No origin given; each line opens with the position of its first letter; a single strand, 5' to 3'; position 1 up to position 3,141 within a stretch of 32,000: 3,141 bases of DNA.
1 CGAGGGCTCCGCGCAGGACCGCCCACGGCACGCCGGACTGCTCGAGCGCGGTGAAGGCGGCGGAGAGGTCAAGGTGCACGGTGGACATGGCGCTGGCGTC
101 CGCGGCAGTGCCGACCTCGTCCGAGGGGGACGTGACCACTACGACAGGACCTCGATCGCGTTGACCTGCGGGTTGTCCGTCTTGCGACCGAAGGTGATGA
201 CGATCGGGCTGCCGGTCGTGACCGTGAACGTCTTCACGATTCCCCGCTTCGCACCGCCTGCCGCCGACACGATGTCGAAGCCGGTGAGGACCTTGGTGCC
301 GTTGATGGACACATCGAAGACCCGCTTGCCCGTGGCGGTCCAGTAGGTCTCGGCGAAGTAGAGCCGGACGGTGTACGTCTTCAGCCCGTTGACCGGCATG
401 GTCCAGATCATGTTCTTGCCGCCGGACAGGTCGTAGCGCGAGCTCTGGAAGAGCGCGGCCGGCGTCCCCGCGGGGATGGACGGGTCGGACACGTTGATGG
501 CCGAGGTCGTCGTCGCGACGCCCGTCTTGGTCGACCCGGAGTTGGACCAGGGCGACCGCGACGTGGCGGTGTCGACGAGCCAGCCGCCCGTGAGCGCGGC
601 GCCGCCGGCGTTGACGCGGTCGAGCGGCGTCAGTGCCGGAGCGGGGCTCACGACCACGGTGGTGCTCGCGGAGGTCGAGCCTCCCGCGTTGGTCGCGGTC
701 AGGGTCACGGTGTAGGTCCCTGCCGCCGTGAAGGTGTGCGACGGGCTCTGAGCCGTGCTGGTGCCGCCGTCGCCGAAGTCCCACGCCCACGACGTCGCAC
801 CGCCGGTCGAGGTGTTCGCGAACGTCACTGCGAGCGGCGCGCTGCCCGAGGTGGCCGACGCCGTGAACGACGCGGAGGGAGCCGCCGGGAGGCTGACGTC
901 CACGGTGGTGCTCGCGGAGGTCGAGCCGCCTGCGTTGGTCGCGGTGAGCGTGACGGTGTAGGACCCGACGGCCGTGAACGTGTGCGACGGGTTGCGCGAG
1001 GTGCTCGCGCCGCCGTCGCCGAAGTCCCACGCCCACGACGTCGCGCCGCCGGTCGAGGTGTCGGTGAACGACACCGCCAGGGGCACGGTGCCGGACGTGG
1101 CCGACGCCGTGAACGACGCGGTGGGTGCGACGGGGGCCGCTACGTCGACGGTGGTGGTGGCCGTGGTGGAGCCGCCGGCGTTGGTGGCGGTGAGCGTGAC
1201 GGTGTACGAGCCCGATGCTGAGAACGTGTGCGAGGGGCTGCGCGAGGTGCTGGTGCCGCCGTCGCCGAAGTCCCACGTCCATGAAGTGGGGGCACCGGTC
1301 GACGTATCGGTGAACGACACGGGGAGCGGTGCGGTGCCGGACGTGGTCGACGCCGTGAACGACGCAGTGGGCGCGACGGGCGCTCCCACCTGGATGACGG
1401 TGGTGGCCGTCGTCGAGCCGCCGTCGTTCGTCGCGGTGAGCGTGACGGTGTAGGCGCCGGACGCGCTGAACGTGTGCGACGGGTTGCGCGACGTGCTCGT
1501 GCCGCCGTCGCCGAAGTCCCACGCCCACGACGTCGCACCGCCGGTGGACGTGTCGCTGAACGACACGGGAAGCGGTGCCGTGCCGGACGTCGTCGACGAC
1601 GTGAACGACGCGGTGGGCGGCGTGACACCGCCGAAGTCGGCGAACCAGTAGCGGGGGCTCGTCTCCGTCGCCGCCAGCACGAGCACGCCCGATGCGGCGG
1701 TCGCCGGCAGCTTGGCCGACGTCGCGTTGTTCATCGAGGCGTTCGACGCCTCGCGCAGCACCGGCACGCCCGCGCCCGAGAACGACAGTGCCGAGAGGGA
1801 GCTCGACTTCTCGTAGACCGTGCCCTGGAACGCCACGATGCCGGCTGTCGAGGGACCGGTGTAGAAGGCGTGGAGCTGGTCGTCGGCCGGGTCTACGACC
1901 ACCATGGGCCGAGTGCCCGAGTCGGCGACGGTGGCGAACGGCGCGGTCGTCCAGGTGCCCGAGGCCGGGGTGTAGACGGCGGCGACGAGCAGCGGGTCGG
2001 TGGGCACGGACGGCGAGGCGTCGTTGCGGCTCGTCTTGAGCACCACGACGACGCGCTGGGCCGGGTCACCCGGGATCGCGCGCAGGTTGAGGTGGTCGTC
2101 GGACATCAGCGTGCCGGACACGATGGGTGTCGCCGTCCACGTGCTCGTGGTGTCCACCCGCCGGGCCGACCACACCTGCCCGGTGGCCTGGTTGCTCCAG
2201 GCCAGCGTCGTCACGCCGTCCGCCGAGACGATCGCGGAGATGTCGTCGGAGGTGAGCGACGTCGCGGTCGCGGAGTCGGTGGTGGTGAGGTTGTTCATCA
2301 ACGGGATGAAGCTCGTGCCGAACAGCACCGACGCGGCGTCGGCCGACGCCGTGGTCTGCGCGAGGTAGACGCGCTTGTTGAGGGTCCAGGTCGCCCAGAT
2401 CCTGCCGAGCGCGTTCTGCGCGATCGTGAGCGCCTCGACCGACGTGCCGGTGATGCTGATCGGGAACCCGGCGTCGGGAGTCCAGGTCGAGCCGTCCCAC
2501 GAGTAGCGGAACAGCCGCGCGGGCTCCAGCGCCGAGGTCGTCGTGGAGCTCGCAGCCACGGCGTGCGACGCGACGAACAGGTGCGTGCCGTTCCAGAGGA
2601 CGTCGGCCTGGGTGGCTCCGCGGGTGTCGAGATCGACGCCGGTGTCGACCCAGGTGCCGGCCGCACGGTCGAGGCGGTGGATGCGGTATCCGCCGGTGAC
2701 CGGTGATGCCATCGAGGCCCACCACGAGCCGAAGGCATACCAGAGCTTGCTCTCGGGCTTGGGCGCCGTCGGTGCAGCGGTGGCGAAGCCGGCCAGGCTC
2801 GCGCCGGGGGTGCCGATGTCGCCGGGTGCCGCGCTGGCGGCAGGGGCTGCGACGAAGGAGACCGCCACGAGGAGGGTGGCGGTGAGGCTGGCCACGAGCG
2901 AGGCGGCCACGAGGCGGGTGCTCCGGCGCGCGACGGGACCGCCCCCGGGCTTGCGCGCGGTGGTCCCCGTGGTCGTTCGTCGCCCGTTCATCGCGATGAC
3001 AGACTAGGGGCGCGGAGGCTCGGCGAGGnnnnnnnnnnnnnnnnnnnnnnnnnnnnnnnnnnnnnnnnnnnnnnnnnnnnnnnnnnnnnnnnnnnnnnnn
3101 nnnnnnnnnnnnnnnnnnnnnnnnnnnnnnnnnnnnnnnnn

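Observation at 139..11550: Tandem array of four paralogous secreted proteins sharing an unassigned ~400-aa domain, interrupted by a GT2 gene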

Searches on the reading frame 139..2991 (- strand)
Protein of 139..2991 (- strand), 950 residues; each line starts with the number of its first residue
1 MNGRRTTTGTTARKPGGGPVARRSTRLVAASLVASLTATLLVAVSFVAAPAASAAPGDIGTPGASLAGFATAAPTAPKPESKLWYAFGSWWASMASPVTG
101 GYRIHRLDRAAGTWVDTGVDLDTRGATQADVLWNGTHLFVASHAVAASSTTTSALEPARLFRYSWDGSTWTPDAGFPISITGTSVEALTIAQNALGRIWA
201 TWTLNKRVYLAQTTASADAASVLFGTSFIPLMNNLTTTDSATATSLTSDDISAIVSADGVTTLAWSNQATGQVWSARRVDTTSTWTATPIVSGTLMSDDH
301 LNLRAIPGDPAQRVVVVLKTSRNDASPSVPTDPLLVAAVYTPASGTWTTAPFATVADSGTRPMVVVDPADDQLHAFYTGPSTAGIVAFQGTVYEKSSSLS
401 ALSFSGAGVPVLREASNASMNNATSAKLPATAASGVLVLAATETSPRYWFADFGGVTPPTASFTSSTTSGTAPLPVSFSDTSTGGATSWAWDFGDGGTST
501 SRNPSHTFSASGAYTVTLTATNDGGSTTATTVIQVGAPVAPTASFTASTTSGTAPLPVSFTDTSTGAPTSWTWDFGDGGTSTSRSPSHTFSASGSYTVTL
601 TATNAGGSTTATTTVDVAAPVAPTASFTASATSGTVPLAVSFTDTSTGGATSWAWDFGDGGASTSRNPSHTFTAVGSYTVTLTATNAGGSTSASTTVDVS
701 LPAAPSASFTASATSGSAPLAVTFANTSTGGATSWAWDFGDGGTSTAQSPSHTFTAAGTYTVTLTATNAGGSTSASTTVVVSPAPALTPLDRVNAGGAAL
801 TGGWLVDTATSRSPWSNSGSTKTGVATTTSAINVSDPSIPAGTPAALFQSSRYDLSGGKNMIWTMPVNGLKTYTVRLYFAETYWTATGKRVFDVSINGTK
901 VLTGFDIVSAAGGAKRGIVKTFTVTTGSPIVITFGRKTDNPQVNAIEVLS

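Call 8: search_protein_families(library=pfam, proteins=[window:139-2991:-], max_evalue=0.1)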
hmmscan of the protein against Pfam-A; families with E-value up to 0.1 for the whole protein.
window:139-2991:- (950 aa): 12 families
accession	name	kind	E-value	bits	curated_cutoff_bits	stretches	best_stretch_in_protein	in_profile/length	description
PF18911.6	PKD_4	-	1.2e-76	253.2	27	4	618-699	2-83/85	PKD domain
PF00801.26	PKD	-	4e-63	209.8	23.5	4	544-617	3-80/80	PKD domain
PF11721.14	Malectin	-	1.5e-18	67.8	23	1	821-946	37-163/163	Malectin domain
PF18981.6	InlK_D3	-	1.6e-18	67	25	4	754-781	46-73/75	Internalin K domain (D3/D4)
PF12819.13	Malectin_like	-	1.4e-06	28.2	24.5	1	815-948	188-328/331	Malectin-like domain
PF16820.11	PKD_3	-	1.3e-05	25.4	26.3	0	648-686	31-68/68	PKD-like domain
PF01835.25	MG2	-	0.00011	23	32.8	0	716-776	32-91/96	MG2 domain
PF10365.15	DUF2436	-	0.00018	21.7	25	0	725-773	114-162/164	Domain of unknown function (DUF2436)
PF08770.17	SoxZ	-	0.0086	16.2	25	0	496-530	58-95/98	Sulphur oxidation protein SoxZ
PF25059.1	FN3_DSCAM-DSCAML_C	-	0.016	16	39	0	510-532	54-76/89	DSCAM/DSCAML C-terminal Fn3-like domain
PF24421.1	Ig_J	-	0.017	15.7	29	0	674-701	74-101/104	Tip attachment protein J, Ig-like domain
PF16403.11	Bact_surface_Ig-like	-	0.069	13.6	27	0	591-617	44-71/71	Bacterial surface protein, Ig-like domain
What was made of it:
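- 622..1614 (-): Four PKD repeats of paralog 1 (about aa 460-790). Pfam PKD_4 and PKD, 4 stretches (call 8).
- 148..549 (-): Malectin / malectin-like carbohydrate-binding module of paralog 1 (about aa 815-948). Pfam PF11721 E 1.5e-18 and PF12819 E 1.4e-6 (call 8)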

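Call 9: search_protein_families(library=ncbifam, proteins=[window:139-2991:-], max_evalue=0.1)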
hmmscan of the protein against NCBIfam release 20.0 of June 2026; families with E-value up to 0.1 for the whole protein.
window:139-2991:- (950 aa): 8 families
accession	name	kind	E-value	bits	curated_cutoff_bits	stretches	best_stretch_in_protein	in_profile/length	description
TIGR00864.1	PCC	subfamily_domain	5.9e-24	82.6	1861.4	3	489-641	1340-1495/2700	polycystin cation channel protein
NF033932.1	LapB_rpt_80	domain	3.5e-12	46.4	45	3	676-713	1-38/83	LapB repeat-containing protein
TIGR03769.1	P_ac_wall_RPT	domain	1.5e-10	41.5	30.9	2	753-779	8-37/41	TIGR03769 domain-containing protein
NF058578.1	CPR_pilus_PamR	equivalog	1.7e-06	27.1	300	2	484-537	180-239/297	pilus system RbmA-like protein PamR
NF049877.1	GlucurArabfur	equivalog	2e-06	25.6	1800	1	781-916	1051-1195/1400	beta-d-glucuronidase/beta-L-arabinofuranosidase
NF058595.1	invert_tail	domain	0.018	15.4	37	2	660-698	73-109/113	lipo-invert putative C-terminal anchoring domain-containing protein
TIGR02588.1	TIGR02588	hypoth_equivalog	0.023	14.7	95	0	674-704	47-77/122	TIGR02588 family protein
NF041112.1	chap_CsgH_alph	subfamily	0.026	14.6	35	0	592-611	25-44/91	curli-like amyloid fiber formation chaperone CsgH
